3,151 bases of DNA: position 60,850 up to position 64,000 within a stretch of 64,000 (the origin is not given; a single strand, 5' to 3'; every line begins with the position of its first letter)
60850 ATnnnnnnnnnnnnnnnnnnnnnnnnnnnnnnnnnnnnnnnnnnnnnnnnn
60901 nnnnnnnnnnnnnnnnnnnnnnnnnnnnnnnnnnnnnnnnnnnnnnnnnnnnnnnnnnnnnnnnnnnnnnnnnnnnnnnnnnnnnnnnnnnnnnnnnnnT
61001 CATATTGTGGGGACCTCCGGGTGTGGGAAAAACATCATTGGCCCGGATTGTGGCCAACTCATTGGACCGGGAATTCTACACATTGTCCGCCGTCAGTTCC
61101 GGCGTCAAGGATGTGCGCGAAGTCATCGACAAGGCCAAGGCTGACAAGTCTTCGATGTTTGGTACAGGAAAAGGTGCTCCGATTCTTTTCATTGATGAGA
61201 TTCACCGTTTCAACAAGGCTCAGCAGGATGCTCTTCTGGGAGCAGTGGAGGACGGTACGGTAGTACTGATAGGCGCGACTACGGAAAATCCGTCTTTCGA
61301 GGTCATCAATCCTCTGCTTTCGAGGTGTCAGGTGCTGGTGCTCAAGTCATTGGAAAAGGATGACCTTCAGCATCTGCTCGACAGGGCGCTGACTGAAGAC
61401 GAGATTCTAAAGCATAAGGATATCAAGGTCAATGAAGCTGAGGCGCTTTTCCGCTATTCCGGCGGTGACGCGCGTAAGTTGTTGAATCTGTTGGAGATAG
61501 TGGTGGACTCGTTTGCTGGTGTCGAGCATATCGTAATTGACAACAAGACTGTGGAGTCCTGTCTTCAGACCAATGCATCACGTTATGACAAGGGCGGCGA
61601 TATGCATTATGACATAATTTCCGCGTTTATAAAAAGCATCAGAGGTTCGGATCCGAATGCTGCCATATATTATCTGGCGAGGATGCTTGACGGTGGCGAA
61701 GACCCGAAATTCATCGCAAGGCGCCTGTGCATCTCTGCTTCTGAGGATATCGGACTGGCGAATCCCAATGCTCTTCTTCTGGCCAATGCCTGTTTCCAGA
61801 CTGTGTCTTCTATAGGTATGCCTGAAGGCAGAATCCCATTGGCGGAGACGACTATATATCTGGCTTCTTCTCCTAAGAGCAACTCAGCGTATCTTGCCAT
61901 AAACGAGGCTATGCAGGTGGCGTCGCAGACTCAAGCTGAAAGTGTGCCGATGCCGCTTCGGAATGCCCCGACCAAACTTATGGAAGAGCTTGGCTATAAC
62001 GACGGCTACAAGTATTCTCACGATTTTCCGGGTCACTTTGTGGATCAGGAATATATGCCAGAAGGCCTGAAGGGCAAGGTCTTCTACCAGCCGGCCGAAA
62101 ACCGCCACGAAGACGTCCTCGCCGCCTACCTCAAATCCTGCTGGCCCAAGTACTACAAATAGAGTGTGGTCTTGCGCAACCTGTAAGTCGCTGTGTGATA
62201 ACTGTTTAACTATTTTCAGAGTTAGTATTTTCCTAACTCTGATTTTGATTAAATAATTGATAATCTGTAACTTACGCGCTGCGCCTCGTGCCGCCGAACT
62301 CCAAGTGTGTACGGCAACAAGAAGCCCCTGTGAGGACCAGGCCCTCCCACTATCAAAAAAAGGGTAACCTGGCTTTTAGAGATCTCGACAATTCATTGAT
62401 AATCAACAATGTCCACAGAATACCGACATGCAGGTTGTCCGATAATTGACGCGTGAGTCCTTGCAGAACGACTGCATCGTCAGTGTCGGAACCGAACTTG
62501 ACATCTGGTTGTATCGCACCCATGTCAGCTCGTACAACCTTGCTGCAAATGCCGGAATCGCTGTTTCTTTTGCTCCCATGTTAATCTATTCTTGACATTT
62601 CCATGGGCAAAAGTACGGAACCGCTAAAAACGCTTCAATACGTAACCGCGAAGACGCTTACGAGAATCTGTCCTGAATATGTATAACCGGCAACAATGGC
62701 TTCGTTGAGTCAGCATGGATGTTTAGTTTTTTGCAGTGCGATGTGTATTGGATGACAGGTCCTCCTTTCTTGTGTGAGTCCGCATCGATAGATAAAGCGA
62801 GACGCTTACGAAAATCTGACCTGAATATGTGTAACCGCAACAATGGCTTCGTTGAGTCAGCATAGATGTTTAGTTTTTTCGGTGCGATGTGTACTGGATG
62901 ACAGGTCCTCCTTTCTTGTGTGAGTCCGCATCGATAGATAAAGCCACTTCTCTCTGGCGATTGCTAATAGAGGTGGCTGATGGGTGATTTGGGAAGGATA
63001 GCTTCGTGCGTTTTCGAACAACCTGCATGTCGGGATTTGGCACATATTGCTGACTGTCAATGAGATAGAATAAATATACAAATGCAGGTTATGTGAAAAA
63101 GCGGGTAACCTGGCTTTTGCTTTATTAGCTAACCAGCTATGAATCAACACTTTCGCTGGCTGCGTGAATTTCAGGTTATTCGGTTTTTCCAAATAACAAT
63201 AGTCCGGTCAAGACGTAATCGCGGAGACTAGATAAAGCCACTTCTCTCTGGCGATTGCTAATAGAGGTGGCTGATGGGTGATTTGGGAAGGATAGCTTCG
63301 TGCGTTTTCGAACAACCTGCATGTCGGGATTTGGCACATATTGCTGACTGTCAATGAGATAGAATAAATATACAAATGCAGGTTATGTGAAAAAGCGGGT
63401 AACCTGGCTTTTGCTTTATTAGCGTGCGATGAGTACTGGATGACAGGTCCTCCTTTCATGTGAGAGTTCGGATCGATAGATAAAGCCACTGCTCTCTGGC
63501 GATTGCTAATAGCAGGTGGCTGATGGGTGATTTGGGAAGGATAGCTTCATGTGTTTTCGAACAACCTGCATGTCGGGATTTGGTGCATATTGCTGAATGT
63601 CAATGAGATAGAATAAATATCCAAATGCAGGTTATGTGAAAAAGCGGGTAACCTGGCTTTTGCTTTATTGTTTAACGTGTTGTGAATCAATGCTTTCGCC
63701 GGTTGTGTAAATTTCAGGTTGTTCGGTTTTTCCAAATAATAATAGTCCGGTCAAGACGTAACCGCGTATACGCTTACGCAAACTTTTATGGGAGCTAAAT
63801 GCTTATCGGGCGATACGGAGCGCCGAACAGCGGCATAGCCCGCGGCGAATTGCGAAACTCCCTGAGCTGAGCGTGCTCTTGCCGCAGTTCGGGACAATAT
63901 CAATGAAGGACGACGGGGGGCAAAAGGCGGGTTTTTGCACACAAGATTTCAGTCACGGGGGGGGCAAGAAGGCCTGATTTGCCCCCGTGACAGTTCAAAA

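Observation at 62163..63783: Modular non-coding repeat array: three unit types reused in the order A A B C B A' B C, with conserved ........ junctions and an inverted fragment upstream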

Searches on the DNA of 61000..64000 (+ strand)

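Call 4: search_rna_families(source=window, start=61000, end=64000, threshold=evalue, max_evalue=1, show_alignments=3)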
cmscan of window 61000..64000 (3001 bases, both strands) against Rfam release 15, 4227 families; matches with E-value up to 1: 1.
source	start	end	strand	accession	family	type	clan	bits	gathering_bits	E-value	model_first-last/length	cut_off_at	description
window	62172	62265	+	RF00139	SNORA72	Gene; snRNA; snoRNA; HACA-box;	-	31.1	43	0.032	1-132/132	no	Small nucleolar RNA SNORA72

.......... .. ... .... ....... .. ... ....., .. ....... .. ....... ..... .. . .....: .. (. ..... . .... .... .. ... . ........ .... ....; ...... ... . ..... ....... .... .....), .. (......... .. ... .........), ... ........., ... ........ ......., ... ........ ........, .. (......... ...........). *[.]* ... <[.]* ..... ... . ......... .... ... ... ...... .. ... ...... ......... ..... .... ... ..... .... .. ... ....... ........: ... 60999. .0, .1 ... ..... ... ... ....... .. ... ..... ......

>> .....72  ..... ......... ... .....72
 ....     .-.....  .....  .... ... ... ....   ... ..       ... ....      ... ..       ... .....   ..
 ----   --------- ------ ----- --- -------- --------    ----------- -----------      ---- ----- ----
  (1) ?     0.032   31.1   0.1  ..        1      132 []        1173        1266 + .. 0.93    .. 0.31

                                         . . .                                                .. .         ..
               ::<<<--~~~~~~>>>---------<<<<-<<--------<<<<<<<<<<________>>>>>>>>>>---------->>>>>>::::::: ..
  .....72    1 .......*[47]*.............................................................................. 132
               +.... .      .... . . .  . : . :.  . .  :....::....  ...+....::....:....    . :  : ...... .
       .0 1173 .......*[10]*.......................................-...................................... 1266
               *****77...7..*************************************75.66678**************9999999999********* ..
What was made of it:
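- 62172..62290 (+): Element T: a long imperfect hairpin carrying the rarA intrinsic terminator (stem-loop 62216-62242 followed by a T run). It is a repeated module in related loci. The spurious SNORA72 hit sits here, call 4.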

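Call 12: search_dna_similar(query=window:62163-64000:+, collection=plasmids, mode=distant, max_evalue=0.001)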
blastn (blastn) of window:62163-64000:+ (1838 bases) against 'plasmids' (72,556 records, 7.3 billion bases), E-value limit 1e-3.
No match.

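Call 13: search_dna_similar(query=window:62163-64000:+, collection=phages, mode=distant, max_evalue=0.001)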
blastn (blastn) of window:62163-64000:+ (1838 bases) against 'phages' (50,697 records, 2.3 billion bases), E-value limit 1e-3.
No match.

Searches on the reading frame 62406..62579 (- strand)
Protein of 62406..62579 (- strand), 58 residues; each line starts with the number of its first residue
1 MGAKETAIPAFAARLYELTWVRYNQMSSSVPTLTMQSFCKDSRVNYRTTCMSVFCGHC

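Call 57: search_protein_families(library=pfam, max_evalue=0.1, proteins=[window:62406-62579:-])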
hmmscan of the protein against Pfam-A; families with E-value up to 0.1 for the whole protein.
seq(58 aa): 0 families

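Call 58: search_protein_families(library=ncbifam, max_evalue=0.1, proteins=[window:62406-62579:-])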
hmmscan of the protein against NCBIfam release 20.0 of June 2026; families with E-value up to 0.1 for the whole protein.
seq(58 aa): 0 families

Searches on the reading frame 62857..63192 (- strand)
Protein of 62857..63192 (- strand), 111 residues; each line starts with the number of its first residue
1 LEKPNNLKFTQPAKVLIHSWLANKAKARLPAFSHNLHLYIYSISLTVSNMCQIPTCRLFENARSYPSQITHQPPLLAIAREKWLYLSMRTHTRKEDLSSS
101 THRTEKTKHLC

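Call 18: find_encoding_contigs(protein=window:62857-63192:-, flank=10000, max_places=8)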
Protein window:62857-63192:- (111 aa): no gene with exactly this product is on record in the collection.

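Call 57: search_protein_families(library=pfam, max_evalue=0.1, proteins=[window:62860-63192:-])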
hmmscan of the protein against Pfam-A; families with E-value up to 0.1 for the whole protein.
seq(111 aa): 0 families

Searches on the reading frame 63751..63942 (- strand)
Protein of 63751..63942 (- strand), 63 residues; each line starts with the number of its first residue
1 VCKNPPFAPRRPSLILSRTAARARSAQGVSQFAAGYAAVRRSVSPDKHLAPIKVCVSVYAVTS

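Call 17: find_encoding_contigs(protein=window:63751-63942:-, flank=10000, max_places=8)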
Protein window:63751-63942:- (63 aa): no gene with exactly this product is on record in the collection.
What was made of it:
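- Tried and rejected: Exact-protein look-ups of ORFs inside or next to the array found nothing on record (calls 17, 18).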
